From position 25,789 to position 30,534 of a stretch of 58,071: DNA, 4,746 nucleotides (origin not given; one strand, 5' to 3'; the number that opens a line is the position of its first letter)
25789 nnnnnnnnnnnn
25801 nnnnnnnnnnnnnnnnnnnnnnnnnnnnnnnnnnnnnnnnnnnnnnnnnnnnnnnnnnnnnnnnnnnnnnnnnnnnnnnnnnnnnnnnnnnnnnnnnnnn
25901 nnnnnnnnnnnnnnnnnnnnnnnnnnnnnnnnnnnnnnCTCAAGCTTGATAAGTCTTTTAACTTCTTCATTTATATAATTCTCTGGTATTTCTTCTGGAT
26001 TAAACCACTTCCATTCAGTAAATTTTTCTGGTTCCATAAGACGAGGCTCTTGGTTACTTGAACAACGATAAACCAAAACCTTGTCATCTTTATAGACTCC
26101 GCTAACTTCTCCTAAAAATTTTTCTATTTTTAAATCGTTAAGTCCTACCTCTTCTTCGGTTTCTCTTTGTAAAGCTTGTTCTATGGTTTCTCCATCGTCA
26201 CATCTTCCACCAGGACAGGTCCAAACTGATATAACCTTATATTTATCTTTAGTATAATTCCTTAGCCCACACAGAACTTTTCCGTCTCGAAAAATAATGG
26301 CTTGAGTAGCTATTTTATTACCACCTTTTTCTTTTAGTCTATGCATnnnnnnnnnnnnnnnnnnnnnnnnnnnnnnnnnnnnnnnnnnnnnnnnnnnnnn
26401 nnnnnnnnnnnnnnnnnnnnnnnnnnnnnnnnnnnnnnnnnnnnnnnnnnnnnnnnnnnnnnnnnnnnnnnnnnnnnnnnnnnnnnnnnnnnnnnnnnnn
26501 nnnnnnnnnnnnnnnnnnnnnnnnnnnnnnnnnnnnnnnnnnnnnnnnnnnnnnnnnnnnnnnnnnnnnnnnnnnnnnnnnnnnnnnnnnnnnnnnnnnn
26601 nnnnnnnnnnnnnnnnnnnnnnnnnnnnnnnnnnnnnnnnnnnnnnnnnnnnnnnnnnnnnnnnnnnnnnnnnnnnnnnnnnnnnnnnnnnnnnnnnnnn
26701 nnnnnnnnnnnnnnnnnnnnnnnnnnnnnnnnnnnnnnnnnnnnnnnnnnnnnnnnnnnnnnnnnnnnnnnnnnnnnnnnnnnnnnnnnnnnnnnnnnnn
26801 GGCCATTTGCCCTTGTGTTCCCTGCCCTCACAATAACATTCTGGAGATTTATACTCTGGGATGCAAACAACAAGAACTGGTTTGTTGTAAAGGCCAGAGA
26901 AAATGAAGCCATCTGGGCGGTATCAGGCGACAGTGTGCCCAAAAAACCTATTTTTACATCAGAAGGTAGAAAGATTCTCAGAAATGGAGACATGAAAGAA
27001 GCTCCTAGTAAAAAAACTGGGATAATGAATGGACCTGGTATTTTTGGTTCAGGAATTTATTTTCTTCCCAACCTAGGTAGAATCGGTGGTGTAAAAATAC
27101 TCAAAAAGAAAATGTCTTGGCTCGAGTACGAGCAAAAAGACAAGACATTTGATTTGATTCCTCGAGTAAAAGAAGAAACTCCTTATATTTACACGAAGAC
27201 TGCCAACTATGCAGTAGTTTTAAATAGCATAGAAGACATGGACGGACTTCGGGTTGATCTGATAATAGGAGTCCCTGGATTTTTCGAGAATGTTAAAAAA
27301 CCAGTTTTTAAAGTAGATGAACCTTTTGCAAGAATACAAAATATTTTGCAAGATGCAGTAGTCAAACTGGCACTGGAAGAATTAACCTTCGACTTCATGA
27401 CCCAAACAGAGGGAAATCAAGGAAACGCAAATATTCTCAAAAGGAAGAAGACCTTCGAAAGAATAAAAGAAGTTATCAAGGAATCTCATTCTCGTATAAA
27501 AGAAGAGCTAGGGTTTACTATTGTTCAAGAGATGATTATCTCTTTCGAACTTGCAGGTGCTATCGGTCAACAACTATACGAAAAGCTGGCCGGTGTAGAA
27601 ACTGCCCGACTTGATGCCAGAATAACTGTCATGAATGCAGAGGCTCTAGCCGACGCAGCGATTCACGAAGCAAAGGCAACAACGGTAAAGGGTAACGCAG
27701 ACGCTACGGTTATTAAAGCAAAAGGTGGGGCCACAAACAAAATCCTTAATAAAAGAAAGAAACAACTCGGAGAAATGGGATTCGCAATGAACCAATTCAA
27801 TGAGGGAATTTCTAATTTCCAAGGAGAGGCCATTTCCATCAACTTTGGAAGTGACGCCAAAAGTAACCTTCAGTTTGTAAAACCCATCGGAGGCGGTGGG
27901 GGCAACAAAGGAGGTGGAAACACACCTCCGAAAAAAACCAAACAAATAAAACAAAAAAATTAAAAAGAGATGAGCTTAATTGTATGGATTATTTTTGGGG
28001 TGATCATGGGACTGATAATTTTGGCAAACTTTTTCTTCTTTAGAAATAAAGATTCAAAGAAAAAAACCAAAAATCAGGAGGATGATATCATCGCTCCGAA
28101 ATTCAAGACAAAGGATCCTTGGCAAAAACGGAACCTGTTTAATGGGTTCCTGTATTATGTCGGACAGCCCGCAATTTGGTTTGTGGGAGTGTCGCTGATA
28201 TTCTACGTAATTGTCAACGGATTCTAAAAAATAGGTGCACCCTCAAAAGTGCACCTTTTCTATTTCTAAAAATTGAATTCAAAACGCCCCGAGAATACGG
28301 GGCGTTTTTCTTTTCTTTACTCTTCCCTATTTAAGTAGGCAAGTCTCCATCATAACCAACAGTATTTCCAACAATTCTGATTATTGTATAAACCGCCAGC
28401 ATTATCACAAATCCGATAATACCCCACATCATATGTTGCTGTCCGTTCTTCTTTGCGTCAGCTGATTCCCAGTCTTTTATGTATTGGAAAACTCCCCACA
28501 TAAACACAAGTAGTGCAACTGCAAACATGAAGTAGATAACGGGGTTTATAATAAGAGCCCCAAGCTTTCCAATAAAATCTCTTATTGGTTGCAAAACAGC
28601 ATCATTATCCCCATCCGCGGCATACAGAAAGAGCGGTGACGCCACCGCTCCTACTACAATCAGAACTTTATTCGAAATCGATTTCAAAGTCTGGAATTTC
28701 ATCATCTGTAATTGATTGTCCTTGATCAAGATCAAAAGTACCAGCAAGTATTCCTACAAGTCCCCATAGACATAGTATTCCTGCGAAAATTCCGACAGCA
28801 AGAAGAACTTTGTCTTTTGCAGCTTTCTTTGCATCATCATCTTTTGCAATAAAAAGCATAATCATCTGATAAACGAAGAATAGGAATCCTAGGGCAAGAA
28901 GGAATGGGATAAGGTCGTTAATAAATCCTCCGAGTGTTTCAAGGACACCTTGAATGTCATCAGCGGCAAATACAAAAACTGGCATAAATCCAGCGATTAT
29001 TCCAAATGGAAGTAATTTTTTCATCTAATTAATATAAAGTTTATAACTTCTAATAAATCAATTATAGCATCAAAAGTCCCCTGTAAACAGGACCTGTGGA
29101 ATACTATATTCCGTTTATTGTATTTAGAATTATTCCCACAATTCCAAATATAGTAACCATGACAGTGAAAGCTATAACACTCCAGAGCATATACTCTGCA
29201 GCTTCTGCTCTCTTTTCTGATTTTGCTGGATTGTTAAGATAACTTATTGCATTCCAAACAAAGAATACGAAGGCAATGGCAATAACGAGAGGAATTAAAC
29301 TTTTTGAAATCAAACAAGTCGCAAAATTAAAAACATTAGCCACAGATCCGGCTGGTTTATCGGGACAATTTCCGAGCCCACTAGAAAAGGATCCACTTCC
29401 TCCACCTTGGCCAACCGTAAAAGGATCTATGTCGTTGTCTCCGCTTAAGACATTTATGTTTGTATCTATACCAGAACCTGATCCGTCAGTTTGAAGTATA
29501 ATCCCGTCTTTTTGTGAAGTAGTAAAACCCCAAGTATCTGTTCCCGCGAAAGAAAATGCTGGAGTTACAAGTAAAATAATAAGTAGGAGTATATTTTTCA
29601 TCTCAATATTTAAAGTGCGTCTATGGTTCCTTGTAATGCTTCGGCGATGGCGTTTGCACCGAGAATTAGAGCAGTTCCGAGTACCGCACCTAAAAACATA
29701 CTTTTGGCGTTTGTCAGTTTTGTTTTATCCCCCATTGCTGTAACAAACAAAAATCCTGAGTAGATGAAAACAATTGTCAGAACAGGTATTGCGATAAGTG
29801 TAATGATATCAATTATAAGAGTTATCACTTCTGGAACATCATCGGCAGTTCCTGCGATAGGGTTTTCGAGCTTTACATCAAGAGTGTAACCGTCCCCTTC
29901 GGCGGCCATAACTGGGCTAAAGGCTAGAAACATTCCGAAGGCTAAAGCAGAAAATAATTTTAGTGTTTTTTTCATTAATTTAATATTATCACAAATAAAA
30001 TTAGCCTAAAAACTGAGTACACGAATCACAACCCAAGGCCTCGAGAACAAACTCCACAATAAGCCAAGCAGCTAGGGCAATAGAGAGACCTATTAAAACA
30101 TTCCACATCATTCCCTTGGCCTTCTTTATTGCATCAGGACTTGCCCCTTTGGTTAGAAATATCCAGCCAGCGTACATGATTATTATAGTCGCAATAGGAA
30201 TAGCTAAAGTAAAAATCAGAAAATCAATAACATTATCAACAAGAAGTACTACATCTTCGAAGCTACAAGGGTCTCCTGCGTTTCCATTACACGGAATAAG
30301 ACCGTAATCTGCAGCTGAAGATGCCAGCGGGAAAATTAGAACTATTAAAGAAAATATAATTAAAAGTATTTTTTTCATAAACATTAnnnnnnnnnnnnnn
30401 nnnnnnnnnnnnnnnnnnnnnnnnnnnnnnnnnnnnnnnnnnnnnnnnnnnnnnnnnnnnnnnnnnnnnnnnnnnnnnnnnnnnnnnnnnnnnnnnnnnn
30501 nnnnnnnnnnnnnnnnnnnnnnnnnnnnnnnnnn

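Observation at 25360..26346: Single-polypeptide Nudix + HEPN-like (Rx5H) fusion in a tRNA-bounded islet: candidate undescribed toxin/defence module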

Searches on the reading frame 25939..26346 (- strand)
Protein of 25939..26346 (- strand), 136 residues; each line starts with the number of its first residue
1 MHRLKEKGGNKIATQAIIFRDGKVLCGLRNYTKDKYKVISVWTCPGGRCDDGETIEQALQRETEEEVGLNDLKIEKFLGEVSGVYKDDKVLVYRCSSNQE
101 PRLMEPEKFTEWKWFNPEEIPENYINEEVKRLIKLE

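Call 3: search_protein_families(library=pfam, proteins=[window:25939-26346:-], max_evalue=10)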
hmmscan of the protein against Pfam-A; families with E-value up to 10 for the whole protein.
seq(136 aa): 4 families
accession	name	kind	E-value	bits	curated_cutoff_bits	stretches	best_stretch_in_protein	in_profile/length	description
PF00293.34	NUDIX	-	7.2e-20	71.8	21.1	1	13-128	5-126/134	NUDIX domain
PF14815.12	NUDIX_4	-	0.00021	21.5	35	1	40-125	25-103/113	NUDIX domain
PF22327.2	Nudt16-like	-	0.013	15.9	27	1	45-75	38-71/161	U8 snoRNA-decapping enzyme-like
PF24288.1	DUF7476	-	0.18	12.3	27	1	74-116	45-87/95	Family of unknown function (DUF7476)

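Call 22: search_solved_structures(query=window:25939-26346:-, max_evalue=0.001)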
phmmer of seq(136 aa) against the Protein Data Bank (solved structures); distinct sequences matched with E-value up to 0.001: 42.
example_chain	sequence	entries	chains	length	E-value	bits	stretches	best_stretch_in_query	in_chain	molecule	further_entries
5x1x_A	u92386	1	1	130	9e-09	38.4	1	15-116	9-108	Mutator mutT protein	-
3ees_A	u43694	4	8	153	1.1e-08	38.1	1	15-132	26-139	Probable pyrophosphohydrolase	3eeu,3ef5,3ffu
6dby_A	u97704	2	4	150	1.9e-08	37.3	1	16-122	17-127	Nudix hydrolase 1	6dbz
5gp0_E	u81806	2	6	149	1.9e-08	37.3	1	16-122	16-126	Nudix hydrolase 1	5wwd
6fl4_A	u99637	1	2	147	2.8e-08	36.8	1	16-122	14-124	Nudix hydrolase 1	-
5wy6_E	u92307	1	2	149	1.1e-07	34.9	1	16-122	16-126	Nudix hydrolase 1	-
4dyw_A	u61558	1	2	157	1.6e-07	34.3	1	12-123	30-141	MutT/NUDIX family protein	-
3id9_A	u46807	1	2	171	2.2e-06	30.7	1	36-78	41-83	MutT/NUDIX family protein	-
4kyx_A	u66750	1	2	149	5.1e-06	29.5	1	41-134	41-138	ADP-ribose pyrophosphatase MutT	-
3gwy_A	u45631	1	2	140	7.4e-06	29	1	16-93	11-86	Putative CTP pyrophosphohydrolase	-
5otn_A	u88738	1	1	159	8.1e-06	28.8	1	10-122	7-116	Nudix (Nucleoside diphosphate linked moiety X)-type motif 1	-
5hzx_A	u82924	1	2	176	9.6e-06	28.6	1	10-122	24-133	Nudix (Nucleoside diphosphate linked moiety X)-type motif 1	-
7b66_A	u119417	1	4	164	1e-05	28.6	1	42-121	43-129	Nucleotide triphosphate diphosphatase NUDT15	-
7b65_A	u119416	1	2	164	1e-05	28.5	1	42-121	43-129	Nucleotide triphosphate diphosphatase NUDT15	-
7b67_A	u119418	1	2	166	1.1e-05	28.4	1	42-121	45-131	Nucleotide triphosphate diphosphatase NUDT15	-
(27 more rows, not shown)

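Call 29: find_homologous_proteins(query=A2, max_evalue=1e-10)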
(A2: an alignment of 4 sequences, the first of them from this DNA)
Query A2 (4 sequences) (136 aa, profile of the alignment): 1217 proteins with E <= 1e-10 among 7088 candidates; the best 120 are listed.
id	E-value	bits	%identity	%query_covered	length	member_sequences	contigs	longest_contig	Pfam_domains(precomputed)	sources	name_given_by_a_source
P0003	8.2e-72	257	50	96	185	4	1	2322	PF00293.35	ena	-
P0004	1.6e-71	256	48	96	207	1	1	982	PF00293.35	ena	-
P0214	2.9e-67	242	55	96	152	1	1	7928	PF00293.35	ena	-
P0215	1.1e-66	241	50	96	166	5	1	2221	PF00293.35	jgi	-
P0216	1.1e-66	241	49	96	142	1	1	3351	PF00293.35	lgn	-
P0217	3.3e-66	239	50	96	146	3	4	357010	PF00293.35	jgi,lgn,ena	-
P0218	6.8e-66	238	55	96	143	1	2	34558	PF00293.35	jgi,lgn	-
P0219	3.4e-65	236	60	88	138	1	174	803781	PF00293.35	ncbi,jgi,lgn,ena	-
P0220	5.8e-65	235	52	96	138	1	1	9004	PF00293.35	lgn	-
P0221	6.4e-65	235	51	96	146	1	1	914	PF00293.35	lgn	-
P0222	1.7e-64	234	53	96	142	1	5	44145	PF00293.35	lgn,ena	-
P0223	3.9e-64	232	56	96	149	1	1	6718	PF00293.35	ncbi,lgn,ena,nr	ncbi:MAG: NUDIX hydrolase [Candidatus Pacebacteria bacterium]|nr:NUDIX hydrolase [Candidatus Paceiba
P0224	6.6e-64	232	59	88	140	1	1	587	PF00293.35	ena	-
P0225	7.4e-64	231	56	87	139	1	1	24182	PF00293.35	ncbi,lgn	-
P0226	7.7e-64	231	50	96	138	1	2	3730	PF00293.35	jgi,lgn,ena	-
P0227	8.7e-64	231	55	96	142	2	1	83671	PF00293.35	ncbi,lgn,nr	ncbi:NUDIX hydrolase [Candidatus Kaiserbacteria bacterium]|nr:NUDIX hydrolase [Candidatus Kaiserbact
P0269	1.2e-59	218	61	96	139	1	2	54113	PF00293.35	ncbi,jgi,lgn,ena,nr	ncbi:hypothetical protein COB64_02440 [Candidatus Wolfebacteria bacterium]|nr:MAG: hypothetical prot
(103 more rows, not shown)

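Call 30: find_encoding_contigs(protein=P0219, flank=5000, max_places=3)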
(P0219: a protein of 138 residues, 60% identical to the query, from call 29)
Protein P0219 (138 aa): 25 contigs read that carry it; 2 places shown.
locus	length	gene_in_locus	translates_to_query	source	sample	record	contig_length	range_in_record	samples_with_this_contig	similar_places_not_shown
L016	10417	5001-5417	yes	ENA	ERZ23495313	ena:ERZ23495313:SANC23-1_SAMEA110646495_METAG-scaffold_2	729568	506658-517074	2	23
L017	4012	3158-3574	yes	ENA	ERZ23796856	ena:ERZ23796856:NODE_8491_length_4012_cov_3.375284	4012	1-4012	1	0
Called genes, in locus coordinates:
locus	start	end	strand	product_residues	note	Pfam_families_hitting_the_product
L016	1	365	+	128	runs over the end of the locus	-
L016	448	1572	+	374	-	PF05697:Trigger_N, PF05698:Trigger_C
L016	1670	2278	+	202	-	PF00574:CLP_protease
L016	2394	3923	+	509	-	PF12072:RNase_Y_N, PF01966:HD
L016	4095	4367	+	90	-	PF00216:Bac_DNA_binding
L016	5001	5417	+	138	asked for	PF00293:NUDIX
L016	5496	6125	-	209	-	PF04307:YdjM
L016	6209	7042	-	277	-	PF21088:MS_channel_1st, PF00924:MS_channel_2nd, PF21082:MS_channel_3rd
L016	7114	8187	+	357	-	PF00089:Trypsin (weak), PF13365:Trypsin_2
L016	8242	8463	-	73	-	-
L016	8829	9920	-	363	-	PF21088:MS_channel_1st, PF00924:MS_channel_2nd, PF21082:MS_channel_3rd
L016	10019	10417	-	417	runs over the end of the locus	PF18915:DUF5667 (weak)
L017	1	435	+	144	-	?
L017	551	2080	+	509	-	PF12072:RNase_Y_N, PF01966:HD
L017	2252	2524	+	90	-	PF00216:Bac_DNA_binding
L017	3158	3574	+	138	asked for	PF00293:NUDIX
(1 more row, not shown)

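Call 31: find_encoding_contigs(protein=P0269, flank=5000, max_places=2)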
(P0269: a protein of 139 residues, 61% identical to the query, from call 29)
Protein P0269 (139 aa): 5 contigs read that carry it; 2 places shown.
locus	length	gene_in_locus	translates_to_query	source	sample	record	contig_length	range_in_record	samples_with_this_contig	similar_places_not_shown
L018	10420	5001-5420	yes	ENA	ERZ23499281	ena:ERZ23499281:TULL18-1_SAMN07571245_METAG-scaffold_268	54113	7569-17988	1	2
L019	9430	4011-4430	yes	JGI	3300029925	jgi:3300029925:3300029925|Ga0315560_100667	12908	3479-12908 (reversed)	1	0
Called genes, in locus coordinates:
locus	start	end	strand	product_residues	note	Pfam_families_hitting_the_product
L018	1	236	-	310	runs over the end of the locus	-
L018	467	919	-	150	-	-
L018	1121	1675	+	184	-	PF00583:Acetyltransf_1, PF13673:Acetyltransf_10 (weak), PF13508:Acetyltransf_7 (weak), PF08445:FR47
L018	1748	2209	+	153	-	-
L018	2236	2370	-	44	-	-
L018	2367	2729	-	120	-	-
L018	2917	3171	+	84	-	-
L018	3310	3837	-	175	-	-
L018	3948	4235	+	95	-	-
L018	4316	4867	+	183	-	-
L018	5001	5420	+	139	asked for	PF00293:NUDIX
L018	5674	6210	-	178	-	-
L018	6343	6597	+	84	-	-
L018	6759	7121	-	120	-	-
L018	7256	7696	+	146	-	-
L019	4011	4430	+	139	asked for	PF00293:NUDIX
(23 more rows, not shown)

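Call 32: find_encoding_contigs(protein=P0227, flank=5000, max_places=2)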
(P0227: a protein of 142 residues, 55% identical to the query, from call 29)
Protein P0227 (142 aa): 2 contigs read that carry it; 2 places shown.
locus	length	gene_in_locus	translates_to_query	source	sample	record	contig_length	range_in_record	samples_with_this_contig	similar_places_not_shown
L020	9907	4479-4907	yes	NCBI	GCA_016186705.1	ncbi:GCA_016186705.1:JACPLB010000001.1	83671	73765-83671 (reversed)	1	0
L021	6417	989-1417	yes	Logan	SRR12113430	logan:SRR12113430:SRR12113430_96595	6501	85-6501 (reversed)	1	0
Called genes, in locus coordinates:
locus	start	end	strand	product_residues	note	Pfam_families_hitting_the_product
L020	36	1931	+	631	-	PF00012:HSP70, PF06723:MreB_Mbl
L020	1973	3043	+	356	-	PF00226:DnaJ, PF01556:DnaJ_C, PF00684:DnaJ_CXXCXGXG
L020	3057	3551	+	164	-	-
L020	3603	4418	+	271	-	-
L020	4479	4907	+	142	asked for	PF00293:NUDIX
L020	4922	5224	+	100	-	PF08922:DUF1905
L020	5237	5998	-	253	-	PF01978:TrmB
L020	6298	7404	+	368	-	PF13433:Peripla_BP_5, PF13458:Peripla_BP_6, PF01094:ANF_receptor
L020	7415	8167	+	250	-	PF13489:Methyltransf_23, PF01209:Ubie_methyltran, PF02353:CMAS, PF05175:MTS, PF13847:Methyltransf_31, PF08241:Methyltransf_11, PF08242:Methyltransf_12, PF13649:Methyltransf_25, +2 more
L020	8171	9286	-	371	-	PF04348:LppC (faint), PF13458:Peripla_BP_6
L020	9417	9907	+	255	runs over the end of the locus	PF01978:TrmB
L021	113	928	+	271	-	-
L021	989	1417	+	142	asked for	PF00293:NUDIX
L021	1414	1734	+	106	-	PF08922:DUF1905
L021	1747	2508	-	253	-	PF01978:TrmB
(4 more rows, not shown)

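Call 78: search_protein_families(library=padloc, proteins=[P0219, P0227, P0269], max_evalue=0.01)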
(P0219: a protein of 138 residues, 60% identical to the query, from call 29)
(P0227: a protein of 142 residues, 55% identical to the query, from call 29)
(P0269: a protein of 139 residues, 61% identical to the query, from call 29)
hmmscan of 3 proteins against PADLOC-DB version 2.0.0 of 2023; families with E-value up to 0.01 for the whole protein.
P0219 (138 aa): 1 family
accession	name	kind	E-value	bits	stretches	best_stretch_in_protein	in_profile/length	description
PDLC04899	PDC-S07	-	3.8e-12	44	1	15-124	10-115/135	-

P0227 (142 aa): 1 family
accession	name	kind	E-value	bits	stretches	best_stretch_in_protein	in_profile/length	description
PDLC04899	PDC-S07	-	3.7e-11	40.8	1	16-123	11-114/135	-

P0269 (139 aa): 1 family
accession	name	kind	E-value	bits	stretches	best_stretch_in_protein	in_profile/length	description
PDLC04899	PDC-S07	-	2e-12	44.9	1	16-122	11-113/135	-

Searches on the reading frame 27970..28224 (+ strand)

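Call 47: search_protein_families(library=pfam, proteins=[window:27970-28224:+], max_evalue=0.01)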
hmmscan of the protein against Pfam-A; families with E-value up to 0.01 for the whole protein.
window:27970-28224:+ (85 aa): 2 families
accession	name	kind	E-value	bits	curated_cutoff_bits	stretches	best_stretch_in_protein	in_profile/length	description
PF07690.21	MFS_1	-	9.2e-05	21.9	33.4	1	5-83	153-219/347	Major Facilitator Superfamily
PF13273.12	DUF4064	-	0.0028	18.3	32.1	1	7-83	13-82/102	Protein of unknown function (DUF4064)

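Call 85: search_protein_families(library=padloc, proteins=[window:27970-28224:+], max_evalue=0.01)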
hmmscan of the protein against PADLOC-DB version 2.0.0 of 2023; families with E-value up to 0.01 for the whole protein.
window:27970-28224:+ (85 aa): 0 families

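Call 86: search_protein_families(library=phrogs, proteins=[window:27970-28224:+], max_evalue=0.001)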
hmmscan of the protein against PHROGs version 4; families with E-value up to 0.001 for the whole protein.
window:27970-28224:+ (85 aa): 0 families

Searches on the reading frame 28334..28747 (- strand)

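Call 47: search_protein_families(library=pfam, proteins=[window:28334-28747:-], max_evalue=0.01)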
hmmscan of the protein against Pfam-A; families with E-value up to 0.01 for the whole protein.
window:28334-28747:- (138 aa): 4 families
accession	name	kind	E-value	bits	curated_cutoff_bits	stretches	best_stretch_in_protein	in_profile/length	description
PF18895.5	T4SS_pilin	-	1.8e-05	25.2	26.6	1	70-125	12-70/71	Type IV secretion system pilin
PF11660.13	DUF3262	-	0.0033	18.1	27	0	75-123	26-74/76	Protein of unknown function (DUF3262)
PF04479.18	RTA1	-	0.0085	16.1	24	0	64-136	110-174/208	RTA1 like protein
PF05525.19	Branch_AA_trans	-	0.0086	15.5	22.3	0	74-130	194-250/429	Branched-chain amino acid transport protein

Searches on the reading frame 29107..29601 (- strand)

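Call 47: search_protein_families(library=pfam, proteins=[window:29107-29601:-], max_evalue=0.01)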
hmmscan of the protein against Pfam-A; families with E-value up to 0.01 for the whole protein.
window:29107-29601:- (165 aa): 3 families
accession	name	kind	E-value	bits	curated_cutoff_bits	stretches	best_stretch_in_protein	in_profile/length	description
PF18895.5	T4SS_pilin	-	2.4e-06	27.9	26.6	1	101-158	15-71/71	Type IV secretion system pilin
PF10445.14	DUF2456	-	0.00076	20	25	1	88-160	17-87/95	Protein of unknown function (DUF2456)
PF15461.11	BCD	-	0.0021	18.2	28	1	88-158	158-228/267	Beta-carotene 15,15'-dioxygenase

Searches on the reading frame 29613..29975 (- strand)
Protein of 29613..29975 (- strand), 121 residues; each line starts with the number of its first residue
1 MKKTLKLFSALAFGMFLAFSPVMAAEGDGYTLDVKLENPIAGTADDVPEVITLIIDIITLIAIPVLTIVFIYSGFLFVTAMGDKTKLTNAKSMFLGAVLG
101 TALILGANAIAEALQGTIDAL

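Call 47: search_protein_families(library=pfam, proteins=[window:29613-29975:-], max_evalue=0.01)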
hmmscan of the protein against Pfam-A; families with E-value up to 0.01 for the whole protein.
window:29613-29975:- (121 aa): 2 families
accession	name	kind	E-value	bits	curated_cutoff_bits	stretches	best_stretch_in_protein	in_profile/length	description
PF04956.18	TrbC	-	6.4e-07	30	27.9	1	3-113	9-97/98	TrbC/VIRB2 pilin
PF18895.5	T4SS_pilin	-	2.9e-05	24.5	26.6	1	45-113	3-70/71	Type IV secretion system pilin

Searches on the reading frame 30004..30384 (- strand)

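Call 48: search_protein_families(library=pfam, proteins=[window:30004-30384:-], max_evalue=0.01)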
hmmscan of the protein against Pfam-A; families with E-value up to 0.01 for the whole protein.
window:30004-30384:- (127 aa): 3 families
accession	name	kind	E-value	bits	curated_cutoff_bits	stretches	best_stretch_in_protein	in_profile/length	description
PF18895.5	T4SS_pilin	-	3.5e-06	27.4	26.6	1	56-113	15-71/71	Type IV secretion system pilin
PF04956.18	TrbC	-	5.2e-05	23.8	27.9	1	6-111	12-96/98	TrbC/VIRB2 pilin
PF23396.1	DUF7103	-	0.0086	16.5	27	1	56-102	29-75/159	Family of unknown function (DUF7103)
